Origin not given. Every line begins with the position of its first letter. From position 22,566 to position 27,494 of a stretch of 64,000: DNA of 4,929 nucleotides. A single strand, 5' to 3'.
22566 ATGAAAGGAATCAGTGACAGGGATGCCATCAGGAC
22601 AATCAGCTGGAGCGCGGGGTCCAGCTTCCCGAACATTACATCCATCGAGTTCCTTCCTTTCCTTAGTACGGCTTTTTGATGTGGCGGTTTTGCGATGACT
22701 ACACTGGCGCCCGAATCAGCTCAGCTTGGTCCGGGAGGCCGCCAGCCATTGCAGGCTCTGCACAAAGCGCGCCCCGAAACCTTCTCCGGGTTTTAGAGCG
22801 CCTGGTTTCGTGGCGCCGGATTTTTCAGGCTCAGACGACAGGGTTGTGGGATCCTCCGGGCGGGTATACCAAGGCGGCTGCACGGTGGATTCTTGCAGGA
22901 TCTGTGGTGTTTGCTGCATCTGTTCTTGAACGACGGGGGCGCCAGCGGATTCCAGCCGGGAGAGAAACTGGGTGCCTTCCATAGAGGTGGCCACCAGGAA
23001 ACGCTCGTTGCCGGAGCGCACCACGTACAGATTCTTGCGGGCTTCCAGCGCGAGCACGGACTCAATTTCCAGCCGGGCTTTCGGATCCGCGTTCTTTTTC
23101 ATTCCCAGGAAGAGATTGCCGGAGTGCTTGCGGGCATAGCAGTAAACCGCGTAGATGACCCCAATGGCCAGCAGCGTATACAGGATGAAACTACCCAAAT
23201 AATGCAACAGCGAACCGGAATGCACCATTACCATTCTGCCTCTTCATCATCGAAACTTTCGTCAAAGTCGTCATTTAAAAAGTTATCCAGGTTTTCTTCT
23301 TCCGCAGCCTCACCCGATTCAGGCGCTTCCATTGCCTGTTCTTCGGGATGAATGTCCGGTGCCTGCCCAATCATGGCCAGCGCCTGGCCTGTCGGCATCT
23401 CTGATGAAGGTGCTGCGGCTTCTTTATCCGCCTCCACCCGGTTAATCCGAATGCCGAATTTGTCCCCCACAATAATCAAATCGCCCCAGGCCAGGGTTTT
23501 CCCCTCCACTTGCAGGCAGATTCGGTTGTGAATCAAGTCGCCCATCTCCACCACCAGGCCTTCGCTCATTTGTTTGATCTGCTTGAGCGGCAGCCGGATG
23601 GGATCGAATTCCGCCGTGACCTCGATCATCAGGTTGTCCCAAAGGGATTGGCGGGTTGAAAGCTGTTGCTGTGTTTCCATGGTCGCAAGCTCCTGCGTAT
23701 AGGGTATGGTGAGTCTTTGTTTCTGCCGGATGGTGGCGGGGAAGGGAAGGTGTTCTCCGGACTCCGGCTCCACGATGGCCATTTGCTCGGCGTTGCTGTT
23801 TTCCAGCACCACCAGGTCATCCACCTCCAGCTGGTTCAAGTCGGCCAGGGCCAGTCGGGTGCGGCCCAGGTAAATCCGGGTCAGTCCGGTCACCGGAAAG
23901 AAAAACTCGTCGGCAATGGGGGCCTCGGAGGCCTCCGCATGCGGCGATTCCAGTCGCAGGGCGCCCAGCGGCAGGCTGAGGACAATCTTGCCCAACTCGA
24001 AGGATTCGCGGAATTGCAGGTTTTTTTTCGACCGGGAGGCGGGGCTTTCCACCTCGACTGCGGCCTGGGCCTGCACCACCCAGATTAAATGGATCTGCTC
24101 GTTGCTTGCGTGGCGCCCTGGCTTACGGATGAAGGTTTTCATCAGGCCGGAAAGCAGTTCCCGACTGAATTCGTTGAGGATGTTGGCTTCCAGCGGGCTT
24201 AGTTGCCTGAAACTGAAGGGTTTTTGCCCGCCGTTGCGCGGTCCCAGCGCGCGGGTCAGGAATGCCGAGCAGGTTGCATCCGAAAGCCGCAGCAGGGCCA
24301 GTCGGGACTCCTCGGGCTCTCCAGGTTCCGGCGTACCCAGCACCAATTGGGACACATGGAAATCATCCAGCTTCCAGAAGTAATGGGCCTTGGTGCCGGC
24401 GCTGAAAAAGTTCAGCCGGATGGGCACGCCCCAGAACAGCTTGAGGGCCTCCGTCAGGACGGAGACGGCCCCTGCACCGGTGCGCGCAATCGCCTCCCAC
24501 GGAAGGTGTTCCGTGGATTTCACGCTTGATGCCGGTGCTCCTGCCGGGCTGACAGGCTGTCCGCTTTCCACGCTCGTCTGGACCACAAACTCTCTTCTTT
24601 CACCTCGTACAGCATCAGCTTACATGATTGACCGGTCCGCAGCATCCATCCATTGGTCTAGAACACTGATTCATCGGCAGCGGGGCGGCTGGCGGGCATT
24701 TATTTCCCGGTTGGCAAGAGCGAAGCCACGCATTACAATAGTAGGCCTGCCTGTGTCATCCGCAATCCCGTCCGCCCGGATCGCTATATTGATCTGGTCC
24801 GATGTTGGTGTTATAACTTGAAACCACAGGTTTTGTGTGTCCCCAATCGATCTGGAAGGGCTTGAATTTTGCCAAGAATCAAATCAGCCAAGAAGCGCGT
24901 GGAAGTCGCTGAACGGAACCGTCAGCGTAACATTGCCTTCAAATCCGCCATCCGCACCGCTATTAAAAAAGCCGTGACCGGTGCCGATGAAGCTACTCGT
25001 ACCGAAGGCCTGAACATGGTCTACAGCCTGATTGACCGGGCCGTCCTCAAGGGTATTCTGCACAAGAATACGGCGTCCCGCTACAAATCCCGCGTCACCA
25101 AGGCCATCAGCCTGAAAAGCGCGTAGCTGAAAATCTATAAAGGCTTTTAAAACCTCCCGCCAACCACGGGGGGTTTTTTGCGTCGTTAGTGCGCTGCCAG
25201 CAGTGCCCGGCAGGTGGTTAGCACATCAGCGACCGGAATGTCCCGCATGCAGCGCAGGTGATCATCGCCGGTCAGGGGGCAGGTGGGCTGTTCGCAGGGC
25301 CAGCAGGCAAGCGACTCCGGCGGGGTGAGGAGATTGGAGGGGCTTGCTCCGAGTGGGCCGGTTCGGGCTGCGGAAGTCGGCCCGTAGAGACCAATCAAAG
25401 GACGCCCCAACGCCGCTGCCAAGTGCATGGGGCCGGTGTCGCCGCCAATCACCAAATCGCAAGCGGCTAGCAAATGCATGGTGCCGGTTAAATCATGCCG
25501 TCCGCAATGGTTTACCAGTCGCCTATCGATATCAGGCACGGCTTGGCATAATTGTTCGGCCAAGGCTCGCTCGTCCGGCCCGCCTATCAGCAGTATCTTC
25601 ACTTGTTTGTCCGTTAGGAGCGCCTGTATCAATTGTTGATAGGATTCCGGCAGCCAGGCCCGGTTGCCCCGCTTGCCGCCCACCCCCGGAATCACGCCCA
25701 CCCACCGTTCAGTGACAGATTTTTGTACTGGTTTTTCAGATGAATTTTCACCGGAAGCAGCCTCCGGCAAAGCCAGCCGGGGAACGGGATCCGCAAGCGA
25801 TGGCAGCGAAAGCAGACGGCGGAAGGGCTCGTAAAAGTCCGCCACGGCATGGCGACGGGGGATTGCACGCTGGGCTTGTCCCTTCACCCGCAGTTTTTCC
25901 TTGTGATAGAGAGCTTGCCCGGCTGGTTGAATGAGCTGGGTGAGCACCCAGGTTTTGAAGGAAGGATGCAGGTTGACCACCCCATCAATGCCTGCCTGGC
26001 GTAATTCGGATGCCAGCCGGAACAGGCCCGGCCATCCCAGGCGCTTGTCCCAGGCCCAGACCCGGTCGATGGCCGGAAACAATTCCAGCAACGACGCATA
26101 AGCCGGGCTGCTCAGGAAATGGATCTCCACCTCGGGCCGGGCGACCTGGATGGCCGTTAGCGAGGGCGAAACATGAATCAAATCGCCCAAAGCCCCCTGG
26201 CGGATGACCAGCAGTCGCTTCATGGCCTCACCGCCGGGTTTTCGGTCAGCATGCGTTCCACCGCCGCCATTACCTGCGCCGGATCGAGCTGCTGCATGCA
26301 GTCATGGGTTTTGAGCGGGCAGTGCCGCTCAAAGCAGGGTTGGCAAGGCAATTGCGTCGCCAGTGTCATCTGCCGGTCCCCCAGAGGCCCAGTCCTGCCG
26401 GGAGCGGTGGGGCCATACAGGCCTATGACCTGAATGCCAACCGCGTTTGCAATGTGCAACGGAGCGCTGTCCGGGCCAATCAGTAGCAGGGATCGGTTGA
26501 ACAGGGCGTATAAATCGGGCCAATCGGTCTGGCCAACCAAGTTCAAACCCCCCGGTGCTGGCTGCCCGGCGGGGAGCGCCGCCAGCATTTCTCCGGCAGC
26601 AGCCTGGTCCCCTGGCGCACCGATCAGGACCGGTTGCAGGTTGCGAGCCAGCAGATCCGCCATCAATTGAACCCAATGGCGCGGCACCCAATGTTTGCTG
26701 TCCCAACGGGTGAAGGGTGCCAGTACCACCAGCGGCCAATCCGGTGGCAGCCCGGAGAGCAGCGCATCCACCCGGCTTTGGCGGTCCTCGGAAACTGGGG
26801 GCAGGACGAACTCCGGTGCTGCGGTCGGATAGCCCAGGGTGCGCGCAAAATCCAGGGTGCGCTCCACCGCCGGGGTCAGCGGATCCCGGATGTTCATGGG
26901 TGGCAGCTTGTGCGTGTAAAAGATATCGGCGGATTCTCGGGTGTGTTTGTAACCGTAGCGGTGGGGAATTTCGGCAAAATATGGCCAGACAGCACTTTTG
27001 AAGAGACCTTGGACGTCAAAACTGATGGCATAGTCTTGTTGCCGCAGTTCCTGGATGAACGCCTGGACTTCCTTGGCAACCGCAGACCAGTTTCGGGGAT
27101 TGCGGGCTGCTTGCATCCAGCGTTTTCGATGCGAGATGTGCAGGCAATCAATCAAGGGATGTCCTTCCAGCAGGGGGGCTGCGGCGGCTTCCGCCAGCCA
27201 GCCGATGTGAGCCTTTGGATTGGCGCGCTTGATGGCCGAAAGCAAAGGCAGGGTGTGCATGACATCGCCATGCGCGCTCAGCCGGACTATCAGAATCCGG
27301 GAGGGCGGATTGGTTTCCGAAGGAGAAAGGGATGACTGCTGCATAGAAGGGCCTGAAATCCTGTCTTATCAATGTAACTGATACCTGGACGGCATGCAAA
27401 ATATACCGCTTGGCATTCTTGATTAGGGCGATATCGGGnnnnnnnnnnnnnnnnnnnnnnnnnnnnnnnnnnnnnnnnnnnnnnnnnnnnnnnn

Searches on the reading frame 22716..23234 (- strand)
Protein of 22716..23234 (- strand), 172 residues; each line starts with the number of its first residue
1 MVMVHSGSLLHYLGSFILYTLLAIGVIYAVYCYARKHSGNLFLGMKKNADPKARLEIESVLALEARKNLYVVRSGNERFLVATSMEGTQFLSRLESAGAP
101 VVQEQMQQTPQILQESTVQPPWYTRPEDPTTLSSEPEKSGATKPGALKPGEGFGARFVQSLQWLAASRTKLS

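Call 91: search_protein_families(library=ncbifam, proteins=[window:22716-23234:-], max_evalue=0.00001)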
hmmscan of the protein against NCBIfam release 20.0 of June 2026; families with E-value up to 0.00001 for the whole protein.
window:22716-23234:- (172 aa): 1 family
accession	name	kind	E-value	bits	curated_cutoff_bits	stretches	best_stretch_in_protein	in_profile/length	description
TIGR03500.1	FliO_TIGR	equivalog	4e-07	30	55.25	1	21-94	2-70/70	flagellar biosynthetic protein FliO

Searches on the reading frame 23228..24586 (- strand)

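Call 91: search_protein_families(library=ncbifam, proteins=[window:23228-24586:-], max_evalue=0.00001)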
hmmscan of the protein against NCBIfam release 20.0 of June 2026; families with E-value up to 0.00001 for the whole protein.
window:23228-24586:- (452 aa): 6 families
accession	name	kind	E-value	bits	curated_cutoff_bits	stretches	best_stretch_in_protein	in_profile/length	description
TIGR02551.1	SpaO_YscQ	equivalog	5.6e-16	59.3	100.8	1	164-383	65-299/300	type III secretion system cytoplasmic ring protein SctQ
TIGR02480.1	fliN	equivalog_domain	1e-14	54.2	84.05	1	318-386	7-75/77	flagellar motor switch protein FliN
NF005995.1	PRK08119.1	equivalog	5.1e-08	32.8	218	1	283-384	269-369/376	flagellar motor switch phosphatase FliY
NF005276.0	PRK06788.1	equivalog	2.6e-07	30.7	98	0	315-392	30-107/119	flagellar motor switch protein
NF005275.1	PRK06782.1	equivalog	3.7e-07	29.3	681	1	272-383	401-514/516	flagellar motor switch protein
NF005956.0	PRK08035.1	equivalog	7.4e-07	28.7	230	1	196-387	126-319/323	YscQ/HrcQ family type III secretion apparatus protein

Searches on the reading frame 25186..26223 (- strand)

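Call 91: search_protein_families(library=ncbifam, proteins=[window:25186-26223:-], max_evalue=0.00001)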
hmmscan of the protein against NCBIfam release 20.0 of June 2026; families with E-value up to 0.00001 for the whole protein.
window:25186-26223:- (345 aa): 6 families
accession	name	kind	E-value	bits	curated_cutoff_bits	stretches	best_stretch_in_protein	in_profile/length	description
TIGR02195.1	heptsyl_trn_II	equivalog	3.5e-30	105.3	134.6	1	4-342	2-338/339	lipopolysaccharide heptosyltransferase II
TIGR02193.1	heptsyl_trn_I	equivalog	4.6e-29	101.6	185.3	1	3-298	1-299/320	lipopolysaccharide heptosyltransferase I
NF008162.0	PRK10916.1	equivalog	1.1e-18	67.5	569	1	3-292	2-299/348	ADP-heptose--LPS heptosyltransferase RfaF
TIGR02201.1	heptsyl_trn_III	equivalog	1e-17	64.2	170.2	1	3-290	1-296/344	putative lipopolysaccharide heptosyltransferase III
NF008204.0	PRK10964.1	equivalog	1.5e-16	60.5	437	1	184-300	188-299/322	lipopolysaccharide heptosyltransferase RfaC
NF007742.0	PRK10422.1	equivalog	2e-11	43.3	467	1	2-285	6-293/352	lipopolysaccharide core heptosyltransferase RfaQ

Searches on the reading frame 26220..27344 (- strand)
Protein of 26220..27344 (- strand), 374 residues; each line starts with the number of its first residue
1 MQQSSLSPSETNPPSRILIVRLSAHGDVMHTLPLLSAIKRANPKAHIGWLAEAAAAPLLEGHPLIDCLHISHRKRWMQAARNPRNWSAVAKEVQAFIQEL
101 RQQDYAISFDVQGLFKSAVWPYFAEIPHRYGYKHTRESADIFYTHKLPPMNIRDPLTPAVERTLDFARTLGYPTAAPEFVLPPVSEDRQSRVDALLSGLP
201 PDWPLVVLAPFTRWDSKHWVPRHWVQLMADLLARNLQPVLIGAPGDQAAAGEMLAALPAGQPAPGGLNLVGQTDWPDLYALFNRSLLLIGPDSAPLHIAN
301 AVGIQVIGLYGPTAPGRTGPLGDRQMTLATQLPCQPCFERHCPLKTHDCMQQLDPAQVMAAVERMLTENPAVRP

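Call 91: search_protein_families(library=ncbifam, proteins=[window:26220-27344:-], max_evalue=0.00001)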
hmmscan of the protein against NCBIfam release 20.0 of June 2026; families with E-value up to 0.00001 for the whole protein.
window:26220-27344:- (374 aa): 6 families
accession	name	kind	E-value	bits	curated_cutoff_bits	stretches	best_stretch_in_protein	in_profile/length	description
TIGR02193.1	heptsyl_trn_I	equivalog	1.1e-45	156.3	185.3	1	16-366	1-320/320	lipopolysaccharide heptosyltransferase I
TIGR02195.1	heptsyl_trn_II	equivalog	7.4e-40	137.1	134.6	1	16-366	1-338/339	lipopolysaccharide heptosyltransferase II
TIGR02201.1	heptsyl_trn_III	equivalog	7.2e-27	94.3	170.2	1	16-315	1-291/344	putative lipopolysaccharide heptosyltransferase III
NF007742.0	PRK10422.1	equivalog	6.5e-24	84.4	467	1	12-369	3-346/352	lipopolysaccharide core heptosyltransferase RfaQ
NF008204.0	PRK10964.1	equivalog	3.5e-23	82.2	437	1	16-330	2-299/322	lipopolysaccharide heptosyltransferase RfaC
NF008162.0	PRK10916.1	equivalog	8.9e-23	81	569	1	16-368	2-345/348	ADP-heptose--LPS heptosyltransferase RfaF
